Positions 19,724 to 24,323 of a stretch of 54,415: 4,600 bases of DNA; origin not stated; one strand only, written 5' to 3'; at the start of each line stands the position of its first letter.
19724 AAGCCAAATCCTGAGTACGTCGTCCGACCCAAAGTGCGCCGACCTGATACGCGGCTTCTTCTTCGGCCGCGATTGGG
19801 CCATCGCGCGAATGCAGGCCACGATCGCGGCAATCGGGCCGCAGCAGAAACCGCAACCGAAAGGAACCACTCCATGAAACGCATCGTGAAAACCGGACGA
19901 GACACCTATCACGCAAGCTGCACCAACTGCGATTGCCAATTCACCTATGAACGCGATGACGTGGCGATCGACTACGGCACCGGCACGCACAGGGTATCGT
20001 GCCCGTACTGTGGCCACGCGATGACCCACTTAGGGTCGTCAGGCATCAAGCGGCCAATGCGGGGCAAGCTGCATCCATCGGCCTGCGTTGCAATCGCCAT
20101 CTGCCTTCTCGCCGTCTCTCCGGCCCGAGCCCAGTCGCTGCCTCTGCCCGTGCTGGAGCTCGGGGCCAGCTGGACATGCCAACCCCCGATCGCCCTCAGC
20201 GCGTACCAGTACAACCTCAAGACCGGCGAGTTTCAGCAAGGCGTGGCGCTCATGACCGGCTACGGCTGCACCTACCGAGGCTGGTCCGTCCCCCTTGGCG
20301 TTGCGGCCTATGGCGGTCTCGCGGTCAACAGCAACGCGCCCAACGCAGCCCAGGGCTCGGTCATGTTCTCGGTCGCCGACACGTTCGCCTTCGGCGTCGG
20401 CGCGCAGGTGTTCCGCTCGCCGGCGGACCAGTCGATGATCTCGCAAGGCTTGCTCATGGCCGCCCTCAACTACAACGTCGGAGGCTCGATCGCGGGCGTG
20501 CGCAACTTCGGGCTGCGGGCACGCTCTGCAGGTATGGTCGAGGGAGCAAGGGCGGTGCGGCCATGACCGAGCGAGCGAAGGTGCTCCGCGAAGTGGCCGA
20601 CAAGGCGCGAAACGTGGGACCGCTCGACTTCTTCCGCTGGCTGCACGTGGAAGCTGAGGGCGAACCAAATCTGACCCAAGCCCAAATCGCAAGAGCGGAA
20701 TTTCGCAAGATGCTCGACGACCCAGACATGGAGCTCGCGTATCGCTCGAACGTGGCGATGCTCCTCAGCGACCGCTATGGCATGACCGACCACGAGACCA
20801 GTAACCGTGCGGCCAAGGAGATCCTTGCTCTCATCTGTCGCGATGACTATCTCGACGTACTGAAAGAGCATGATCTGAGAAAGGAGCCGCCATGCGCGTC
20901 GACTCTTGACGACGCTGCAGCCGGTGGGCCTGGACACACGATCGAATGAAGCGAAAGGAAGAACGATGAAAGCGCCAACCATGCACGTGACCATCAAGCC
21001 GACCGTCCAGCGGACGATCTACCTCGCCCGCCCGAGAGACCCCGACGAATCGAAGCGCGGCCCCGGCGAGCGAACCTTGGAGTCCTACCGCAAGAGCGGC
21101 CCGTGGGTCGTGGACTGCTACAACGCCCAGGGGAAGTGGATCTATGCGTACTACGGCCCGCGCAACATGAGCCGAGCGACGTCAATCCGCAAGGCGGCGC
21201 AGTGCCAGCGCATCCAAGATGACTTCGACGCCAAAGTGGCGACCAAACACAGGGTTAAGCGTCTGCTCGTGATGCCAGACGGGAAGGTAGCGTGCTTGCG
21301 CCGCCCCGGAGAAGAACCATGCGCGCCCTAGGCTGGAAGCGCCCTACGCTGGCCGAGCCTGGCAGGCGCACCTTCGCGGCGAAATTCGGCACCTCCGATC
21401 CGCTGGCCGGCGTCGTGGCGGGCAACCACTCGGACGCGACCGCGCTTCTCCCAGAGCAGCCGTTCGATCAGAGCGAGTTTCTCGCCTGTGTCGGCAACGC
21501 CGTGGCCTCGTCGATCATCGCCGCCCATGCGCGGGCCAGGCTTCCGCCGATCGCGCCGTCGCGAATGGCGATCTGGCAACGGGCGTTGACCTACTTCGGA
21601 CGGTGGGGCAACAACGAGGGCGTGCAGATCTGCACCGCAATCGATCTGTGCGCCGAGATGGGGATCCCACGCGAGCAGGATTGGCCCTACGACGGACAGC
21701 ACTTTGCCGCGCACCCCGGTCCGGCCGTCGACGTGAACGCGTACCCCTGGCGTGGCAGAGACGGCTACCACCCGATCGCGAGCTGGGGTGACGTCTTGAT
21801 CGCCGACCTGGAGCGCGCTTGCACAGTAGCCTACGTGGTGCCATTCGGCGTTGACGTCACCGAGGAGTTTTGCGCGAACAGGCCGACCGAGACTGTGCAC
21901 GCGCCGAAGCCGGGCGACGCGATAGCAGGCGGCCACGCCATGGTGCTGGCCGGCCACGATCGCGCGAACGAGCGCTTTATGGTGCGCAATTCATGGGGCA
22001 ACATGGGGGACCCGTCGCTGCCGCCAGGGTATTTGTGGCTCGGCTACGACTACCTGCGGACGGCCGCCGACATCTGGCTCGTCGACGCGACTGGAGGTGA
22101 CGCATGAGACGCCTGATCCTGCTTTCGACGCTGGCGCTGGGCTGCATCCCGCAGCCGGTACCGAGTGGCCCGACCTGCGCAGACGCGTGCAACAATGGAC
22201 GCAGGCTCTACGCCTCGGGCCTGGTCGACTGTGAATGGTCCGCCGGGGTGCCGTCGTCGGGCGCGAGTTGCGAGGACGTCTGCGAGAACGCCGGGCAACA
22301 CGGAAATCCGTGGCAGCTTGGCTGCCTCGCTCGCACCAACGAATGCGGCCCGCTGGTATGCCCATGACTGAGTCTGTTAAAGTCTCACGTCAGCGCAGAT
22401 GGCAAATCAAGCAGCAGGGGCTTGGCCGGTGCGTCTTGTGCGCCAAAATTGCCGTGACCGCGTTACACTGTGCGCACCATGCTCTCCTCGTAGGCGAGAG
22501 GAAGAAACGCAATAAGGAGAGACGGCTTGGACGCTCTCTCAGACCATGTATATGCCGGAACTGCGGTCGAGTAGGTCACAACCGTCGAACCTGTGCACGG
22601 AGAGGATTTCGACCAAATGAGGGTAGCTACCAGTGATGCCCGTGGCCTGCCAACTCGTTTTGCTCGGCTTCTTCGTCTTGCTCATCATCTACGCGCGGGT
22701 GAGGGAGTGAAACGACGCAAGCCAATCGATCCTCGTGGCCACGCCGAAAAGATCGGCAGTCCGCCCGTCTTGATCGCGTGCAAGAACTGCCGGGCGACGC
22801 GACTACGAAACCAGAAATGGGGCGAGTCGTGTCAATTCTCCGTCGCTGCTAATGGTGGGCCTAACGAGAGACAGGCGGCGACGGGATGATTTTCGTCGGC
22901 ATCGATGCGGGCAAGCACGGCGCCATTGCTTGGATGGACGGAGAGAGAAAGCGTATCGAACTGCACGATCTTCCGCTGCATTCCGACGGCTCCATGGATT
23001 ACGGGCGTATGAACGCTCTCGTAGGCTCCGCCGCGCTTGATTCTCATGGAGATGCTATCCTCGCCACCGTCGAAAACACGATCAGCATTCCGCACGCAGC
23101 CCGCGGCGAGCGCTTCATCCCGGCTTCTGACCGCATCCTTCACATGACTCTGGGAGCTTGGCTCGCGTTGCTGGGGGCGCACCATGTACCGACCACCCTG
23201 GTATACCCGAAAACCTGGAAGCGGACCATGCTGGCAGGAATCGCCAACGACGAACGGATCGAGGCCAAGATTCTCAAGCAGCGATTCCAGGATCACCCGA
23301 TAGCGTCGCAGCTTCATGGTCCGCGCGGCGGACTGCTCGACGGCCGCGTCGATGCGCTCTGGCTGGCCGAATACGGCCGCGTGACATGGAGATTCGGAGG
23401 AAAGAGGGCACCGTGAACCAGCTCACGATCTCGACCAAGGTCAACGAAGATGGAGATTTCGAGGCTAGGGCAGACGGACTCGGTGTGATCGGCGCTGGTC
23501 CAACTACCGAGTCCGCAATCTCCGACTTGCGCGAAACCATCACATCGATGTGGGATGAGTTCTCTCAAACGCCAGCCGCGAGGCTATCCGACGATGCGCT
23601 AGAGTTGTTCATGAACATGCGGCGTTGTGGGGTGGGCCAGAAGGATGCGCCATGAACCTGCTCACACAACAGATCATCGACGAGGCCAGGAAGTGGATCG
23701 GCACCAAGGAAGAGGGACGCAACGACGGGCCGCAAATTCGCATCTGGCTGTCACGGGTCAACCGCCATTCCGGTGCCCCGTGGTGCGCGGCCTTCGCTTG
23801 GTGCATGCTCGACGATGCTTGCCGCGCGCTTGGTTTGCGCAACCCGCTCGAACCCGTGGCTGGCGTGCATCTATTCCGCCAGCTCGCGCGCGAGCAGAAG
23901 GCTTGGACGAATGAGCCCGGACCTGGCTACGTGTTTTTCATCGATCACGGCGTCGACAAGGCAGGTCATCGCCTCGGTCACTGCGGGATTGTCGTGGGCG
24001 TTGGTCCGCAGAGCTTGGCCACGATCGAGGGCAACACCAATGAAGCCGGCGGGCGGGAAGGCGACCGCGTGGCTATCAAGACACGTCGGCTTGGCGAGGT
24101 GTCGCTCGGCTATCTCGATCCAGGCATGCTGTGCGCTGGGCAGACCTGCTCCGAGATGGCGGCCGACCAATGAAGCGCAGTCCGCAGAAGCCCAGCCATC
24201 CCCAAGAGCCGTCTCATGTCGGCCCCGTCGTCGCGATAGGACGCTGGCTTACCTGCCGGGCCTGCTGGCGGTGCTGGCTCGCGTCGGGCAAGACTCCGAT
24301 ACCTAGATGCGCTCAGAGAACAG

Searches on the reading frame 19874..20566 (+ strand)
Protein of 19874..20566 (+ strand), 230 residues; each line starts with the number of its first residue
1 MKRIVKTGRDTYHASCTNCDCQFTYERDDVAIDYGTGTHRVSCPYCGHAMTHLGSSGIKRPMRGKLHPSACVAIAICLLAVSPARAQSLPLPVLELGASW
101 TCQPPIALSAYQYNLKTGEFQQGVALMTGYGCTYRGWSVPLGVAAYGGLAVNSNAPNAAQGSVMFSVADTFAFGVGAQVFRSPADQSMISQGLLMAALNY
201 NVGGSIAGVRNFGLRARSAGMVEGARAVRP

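Call 95: search_protein_families(library=phrogs, proteins=[window:19874-20566:+], max_evalue=0.001)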
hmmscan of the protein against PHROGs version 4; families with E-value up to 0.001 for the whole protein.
window:19874-20566:+ (230 aa): 2 families
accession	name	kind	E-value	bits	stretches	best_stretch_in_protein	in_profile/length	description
phrog_12314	-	unknown function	0.00042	21.7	0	30-82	20-71/87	-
phrog_2834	-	unknown function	0.00047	21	1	1-52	4-61/78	-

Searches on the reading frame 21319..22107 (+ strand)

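Call 95: search_protein_families(library=phrogs, proteins=[window:21319-22107:+], max_evalue=0.001)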
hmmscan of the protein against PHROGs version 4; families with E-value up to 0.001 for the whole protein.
window:21319-22107:+ (262 aa): 1 family
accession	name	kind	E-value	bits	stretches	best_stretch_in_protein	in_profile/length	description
phrog_16701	-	other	0.00043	20.8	0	195-228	168-201/234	peptidase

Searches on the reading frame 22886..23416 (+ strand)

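Call 21: search_protein_families(library=phrogs, proteins=[window:22886-23416:+], max_evalue=0.001)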
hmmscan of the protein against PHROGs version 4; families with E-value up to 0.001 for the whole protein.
window:22886-23416:+ (176 aa): 1 family
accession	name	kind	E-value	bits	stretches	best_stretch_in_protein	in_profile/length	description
phrog_1770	-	DNA, RNA and nucleotide metabolism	6.8e-15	56.4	1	1-166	4-149/158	Holliday junction resolvase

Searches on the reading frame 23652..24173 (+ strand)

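Call 60: search_protein_families(library=pfam, proteins=[window:23652-24173:+], max_evalue=0.01)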
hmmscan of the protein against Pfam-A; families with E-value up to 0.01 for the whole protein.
window:23652-24173:+ (173 aa): 1 family
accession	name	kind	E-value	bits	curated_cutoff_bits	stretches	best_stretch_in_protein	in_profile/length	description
PF05257.22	CHAP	-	2e-06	28.6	26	1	40-128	4-81/81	CHAP domain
